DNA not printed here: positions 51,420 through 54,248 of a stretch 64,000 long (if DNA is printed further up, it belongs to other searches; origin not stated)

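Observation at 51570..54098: Single-polypeptide fusion of a YyaL/DUF255-like thioredoxin + (alpha/alpha)6 module to a CcdA-type membrane domain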

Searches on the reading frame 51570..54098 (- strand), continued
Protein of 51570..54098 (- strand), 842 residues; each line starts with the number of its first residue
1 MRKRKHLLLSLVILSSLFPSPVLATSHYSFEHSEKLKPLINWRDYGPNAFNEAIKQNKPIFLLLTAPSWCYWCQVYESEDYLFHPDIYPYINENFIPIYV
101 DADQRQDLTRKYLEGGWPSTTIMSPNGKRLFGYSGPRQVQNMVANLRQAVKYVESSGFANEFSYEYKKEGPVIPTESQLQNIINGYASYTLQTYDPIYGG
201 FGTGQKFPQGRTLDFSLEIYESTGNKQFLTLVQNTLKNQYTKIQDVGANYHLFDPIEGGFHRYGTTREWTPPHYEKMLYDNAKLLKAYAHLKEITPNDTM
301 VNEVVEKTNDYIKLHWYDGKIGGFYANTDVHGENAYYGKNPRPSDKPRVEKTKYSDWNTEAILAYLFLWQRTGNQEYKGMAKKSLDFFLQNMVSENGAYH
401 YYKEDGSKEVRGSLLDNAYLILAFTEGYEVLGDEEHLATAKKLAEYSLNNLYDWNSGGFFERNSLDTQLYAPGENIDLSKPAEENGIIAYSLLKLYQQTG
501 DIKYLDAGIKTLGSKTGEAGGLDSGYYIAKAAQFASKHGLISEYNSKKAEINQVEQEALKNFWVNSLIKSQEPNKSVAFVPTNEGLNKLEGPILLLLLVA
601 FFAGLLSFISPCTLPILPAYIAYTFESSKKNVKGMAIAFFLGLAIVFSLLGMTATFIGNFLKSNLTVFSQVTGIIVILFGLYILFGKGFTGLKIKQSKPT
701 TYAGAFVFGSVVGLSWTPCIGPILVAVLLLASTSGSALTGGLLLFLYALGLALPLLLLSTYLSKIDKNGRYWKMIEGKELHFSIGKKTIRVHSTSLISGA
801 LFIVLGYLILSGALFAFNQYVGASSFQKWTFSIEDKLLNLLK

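Call 20: search_solved_structures(query=A1, max_evalue=0.01, show_alignments=2)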
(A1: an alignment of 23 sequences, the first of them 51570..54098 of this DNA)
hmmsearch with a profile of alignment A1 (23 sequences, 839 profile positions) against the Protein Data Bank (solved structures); distinct sequences matched with E-value up to 0.01: 13.
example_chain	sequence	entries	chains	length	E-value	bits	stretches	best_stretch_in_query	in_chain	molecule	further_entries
5vkv_A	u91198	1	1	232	3.8e-33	117.7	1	592-827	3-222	Cytochrome c-type biogenesis protein CcdA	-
7tkv_A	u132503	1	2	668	1.2e-25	92.9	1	34-329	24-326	Thioredox_DsbH domain-containing protein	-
3ira_A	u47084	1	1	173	7.3e-15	57.2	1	35-128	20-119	Conserved protein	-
4v1r_A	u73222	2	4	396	1.2e-09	40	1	350-513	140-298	ALPHA-1,6-MANNANASE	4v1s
3wkf_A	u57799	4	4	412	6.6e-06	27.6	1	352-459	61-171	Cellobiose 2-epimerase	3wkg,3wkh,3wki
9l8i_A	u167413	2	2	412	1.3e-05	26.6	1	354-459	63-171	Cellobiose 2-epimerase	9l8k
2ju5_A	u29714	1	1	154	0.00051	21.3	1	35-79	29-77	Thioredoxin Disulfide Isomerase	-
7d5g_A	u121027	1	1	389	0.0065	17.7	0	355-479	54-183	Cellobiose 2-epimerase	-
8wbu_A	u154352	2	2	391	0.0078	17.4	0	355-479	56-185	Cellobiose 2-epimerase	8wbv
4z4j_A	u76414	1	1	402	0.0079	17.4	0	355-479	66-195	Cellobiose 2-epimerase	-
8h1m_A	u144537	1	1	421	0.0088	17.2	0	374-513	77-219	N-acylglucosamine 2-epimerase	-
8h1k_A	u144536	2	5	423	0.009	17.2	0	374-513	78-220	N-acylglucosamine 2-epimerase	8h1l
8h1n_A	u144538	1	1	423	0.009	17.2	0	374-513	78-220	N-acylglucosamine 2-epimerase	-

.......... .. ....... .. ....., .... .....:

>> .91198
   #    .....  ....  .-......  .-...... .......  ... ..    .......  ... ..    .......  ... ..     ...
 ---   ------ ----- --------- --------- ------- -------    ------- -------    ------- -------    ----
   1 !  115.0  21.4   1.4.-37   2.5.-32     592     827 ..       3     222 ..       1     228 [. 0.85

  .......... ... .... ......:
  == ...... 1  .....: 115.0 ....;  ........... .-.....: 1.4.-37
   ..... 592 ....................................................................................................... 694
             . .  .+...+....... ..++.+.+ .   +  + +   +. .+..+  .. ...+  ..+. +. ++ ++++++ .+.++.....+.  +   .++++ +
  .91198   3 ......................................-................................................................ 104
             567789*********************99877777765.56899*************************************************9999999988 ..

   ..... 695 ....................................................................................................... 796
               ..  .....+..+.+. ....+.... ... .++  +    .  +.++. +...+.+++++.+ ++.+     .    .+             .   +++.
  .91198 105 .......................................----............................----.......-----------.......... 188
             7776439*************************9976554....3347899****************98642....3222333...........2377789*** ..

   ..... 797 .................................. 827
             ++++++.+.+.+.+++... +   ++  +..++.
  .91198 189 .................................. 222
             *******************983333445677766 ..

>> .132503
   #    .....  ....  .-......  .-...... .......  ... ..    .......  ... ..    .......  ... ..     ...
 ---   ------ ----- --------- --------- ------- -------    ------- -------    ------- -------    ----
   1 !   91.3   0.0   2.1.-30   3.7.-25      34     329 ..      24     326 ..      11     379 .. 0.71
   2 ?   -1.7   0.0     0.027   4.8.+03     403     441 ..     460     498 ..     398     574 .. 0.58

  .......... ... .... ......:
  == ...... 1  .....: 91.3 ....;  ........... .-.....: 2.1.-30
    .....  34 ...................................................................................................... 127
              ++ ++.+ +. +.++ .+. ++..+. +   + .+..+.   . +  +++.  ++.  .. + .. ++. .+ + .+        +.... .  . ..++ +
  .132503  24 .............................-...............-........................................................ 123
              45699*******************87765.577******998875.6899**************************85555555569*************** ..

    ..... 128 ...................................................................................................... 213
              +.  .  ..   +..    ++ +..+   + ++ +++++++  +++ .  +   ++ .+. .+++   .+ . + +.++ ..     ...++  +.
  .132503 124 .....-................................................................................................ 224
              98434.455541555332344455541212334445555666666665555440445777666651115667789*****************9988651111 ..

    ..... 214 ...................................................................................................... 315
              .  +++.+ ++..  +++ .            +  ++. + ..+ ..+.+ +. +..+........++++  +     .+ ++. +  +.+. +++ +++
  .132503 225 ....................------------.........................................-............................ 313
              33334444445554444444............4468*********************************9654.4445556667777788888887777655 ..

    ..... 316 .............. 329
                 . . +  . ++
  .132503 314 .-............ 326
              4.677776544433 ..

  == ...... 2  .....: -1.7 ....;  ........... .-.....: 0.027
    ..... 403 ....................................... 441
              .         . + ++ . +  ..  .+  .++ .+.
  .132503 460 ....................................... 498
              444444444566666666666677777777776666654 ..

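Call 41: find_encoding_contigs(protein=P0070, flank=5000, max_places=1)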
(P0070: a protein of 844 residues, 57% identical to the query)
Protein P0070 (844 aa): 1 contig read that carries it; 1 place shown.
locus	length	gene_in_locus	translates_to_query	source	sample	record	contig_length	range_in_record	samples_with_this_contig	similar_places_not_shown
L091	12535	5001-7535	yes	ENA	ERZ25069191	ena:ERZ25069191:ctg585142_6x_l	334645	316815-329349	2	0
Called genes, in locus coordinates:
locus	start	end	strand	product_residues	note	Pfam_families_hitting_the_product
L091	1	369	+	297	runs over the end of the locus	PF01488:Shikimate_DH (weak), PF03446:NAD_binding_2, PF03807:F420_oxidored, PF00393:6PGD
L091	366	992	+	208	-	PF04199:Cyclase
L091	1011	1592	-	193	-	PF07291:MauE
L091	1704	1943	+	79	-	-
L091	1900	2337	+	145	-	-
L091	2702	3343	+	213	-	PF13462:Thioredoxin_4, PF01323:DSBA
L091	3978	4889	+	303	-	PF13098:Thioredoxin_2 (faint), PF13462:Thioredoxin_4, PF01323:DSBA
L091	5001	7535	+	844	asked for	PF03190:Thioredox_DsbH, PF07470:Glyco_hydro_88 (faint), PF02683:DsbD_TM, PF13386:DsbD_2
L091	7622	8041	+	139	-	PF13473:Cupredoxin_1, PF00116:COX2 (weak)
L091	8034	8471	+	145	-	PF07291:MauE (weak), PF07681:DoxX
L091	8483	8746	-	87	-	PF05239:PRC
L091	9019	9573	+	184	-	-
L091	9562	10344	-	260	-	-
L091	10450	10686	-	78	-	PF00462:Glutaredoxin, PF13417:GST_N_3 (weak)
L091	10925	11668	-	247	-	PF01026:TatD_DNase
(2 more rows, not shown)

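Call 42: find_encoding_contigs(protein=P0087, flank=5000, max_places=1)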
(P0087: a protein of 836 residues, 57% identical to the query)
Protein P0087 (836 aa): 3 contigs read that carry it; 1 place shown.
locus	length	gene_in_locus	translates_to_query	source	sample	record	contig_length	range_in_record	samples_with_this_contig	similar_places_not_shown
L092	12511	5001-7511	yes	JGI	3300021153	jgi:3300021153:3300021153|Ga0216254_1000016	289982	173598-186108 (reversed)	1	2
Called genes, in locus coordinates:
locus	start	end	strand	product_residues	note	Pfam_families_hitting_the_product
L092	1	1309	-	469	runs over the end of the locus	PF02934:GatB_N, PF02637:GatB_Yqey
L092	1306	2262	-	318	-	PF02615:Ldh_2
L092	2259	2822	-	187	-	-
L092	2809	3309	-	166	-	PF13302:Acetyltransf_3, PF13420:Acetyltransf_4 (weak), PF00583:Acetyltransf_1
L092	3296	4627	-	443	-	PF01425:Amidase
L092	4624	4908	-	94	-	PF02686:GatC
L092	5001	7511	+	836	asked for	PF03190:Thioredox_DsbH, PF02683:DsbD_TM, PF13386:DsbD_2 (faint)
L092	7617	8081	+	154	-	-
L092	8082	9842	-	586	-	PF01336:tRNA_anti-codon, PF00152:tRNA-synt_2, PF02938:GAD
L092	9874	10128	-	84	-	PF04193:PQ-loop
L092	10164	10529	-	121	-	-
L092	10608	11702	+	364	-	PF01702:TGT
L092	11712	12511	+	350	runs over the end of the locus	PF01699:Na_Ca_ex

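Call 43: find_encoding_contigs(protein=P0097, flank=5000, max_places=1)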
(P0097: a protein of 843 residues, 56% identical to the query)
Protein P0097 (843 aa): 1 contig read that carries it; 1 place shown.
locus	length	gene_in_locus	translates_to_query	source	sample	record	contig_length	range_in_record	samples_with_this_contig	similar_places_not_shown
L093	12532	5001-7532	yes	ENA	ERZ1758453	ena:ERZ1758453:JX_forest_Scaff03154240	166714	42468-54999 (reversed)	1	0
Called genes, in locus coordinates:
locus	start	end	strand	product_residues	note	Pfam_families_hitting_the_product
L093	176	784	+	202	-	PF13462:Thioredoxin_4, PF01323:DSBA (weak)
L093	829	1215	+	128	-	PF03625:DUF302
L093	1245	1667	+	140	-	-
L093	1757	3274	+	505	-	PF07732:Cu-oxidase_3, PF00394:Cu-oxidase, PF07731:Cu-oxidase_2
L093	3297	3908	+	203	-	-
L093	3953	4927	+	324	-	-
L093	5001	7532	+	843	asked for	PF03190:Thioredox_DsbH, PF02683:DsbD_TM, PF13386:DsbD_2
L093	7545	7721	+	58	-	PF01790:LGT (weak)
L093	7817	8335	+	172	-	PF01790:LGT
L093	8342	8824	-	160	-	-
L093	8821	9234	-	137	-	-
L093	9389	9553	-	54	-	-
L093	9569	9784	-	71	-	-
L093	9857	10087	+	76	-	-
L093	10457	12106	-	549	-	-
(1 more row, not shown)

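Call 44: find_encoding_contigs(protein=P0095, flank=5000, max_places=1)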
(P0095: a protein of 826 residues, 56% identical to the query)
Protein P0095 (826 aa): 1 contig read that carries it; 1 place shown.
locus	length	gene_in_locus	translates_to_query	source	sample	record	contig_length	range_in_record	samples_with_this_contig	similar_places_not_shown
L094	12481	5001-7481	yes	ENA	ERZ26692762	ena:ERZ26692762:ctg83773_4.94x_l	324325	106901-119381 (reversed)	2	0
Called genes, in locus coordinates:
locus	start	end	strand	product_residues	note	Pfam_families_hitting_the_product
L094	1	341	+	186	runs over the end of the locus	-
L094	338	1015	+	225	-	PF11848:DUF3368 (faint)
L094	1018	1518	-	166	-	-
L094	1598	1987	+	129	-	-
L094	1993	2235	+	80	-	PF01541:GIY-YIG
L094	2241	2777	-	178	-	PF01988:VIT1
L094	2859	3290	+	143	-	-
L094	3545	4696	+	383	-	PF00266:Aminotran_5, PF01212:Beta_elim_lyase, PF01041:DegT_DnrJ_EryC1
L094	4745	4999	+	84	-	PF00111:Fer2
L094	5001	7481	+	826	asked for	PF03190:Thioredox_DsbH, PF13899:Thioredoxin_7 (weak), PF07470:Glyco_hydro_88 (faint), PF02683:DsbD_TM, PF13386:DsbD_2 (weak)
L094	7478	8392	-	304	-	PF00989:PAS, PF08448:PAS_4, PF13426:PAS_9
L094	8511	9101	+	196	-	PF07291:MauE, PF07681:DoxX (weak)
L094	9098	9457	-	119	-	-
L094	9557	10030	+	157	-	PF12802:MarR_2 (weak), PF24034:DUF7343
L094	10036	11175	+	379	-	-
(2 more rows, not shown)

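Call 45: predict_structure(alignment_id=A2)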
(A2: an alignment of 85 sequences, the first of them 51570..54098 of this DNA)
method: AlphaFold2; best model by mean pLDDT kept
length: 842 residues; sequences in the alignment: 85
mean_pLDDT: 82.9   pTM: 0.69
mean pLDDT of the five models: 82.9, 81.2, 81.2, 79.9, 79.2
residues with pLDDT >= 90: 425; 70-90: 219; 50-70: 163; < 50: 35
segments of 3 or more residues with pLDDT < 50: 19-24, 572-575, 587-590, 661-663, 687-699
pLDDT, mean of each block of 10 residues (from residue 1): 74 70 59 89 96 96 82 84 95 97 91 86 93 89 93 86 83 96 95 93 85 98 97 97 89 94 85 88 98 97 98 97 91 76 87 97 98 98 98 96 95 97 98 98 98 96 95 93 97 98 98 89 95 98 97 94 81 53 52 76 77 62 57 74 82 61 59 73 54 35 73 64 63 70 86 77 66 61 62 65 73 58 58 56 45
secondary structure, 60 per line:
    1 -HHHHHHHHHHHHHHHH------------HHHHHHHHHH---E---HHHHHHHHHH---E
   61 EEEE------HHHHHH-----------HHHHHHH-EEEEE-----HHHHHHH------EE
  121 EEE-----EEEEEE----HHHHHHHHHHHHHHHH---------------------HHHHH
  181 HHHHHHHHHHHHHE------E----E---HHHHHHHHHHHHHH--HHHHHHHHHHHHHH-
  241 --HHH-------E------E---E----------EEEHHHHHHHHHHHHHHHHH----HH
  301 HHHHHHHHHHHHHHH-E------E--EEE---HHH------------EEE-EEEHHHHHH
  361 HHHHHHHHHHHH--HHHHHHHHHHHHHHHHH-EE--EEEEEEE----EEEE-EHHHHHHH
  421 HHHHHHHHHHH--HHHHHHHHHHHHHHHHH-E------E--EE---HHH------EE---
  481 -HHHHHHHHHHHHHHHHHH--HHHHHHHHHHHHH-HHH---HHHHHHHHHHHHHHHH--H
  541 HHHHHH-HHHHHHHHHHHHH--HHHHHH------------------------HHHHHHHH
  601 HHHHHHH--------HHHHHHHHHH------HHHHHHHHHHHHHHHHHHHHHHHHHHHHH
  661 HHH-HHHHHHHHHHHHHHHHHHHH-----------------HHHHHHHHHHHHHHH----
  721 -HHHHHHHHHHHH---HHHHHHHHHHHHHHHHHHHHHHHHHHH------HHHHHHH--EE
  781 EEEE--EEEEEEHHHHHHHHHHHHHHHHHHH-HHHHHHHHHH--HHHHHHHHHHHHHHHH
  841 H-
elements in order (helices of 4 or more, strands of 3 or more residues): H2-17 H30-39 H47-56 E60-64 H71-76 H88-94 E96-100 H106-112 E119-123 E129-134 H139-154 H176-193 H210-223 H226-239 E275-277 H278-294 H299-315 E327-329 E348-350 E352-354 H355-372 H375-391 E397-403 E408-411 H414-431 H434-450 H482-499 H502-514 H522-537 H540-546 H548-560 H563-568 H593-607 H616-625 H632-663 H665-684 H702-716 H722-733 H737-763 H770-776 E779-784 E787-792 H793-811 H813-822 H825-841
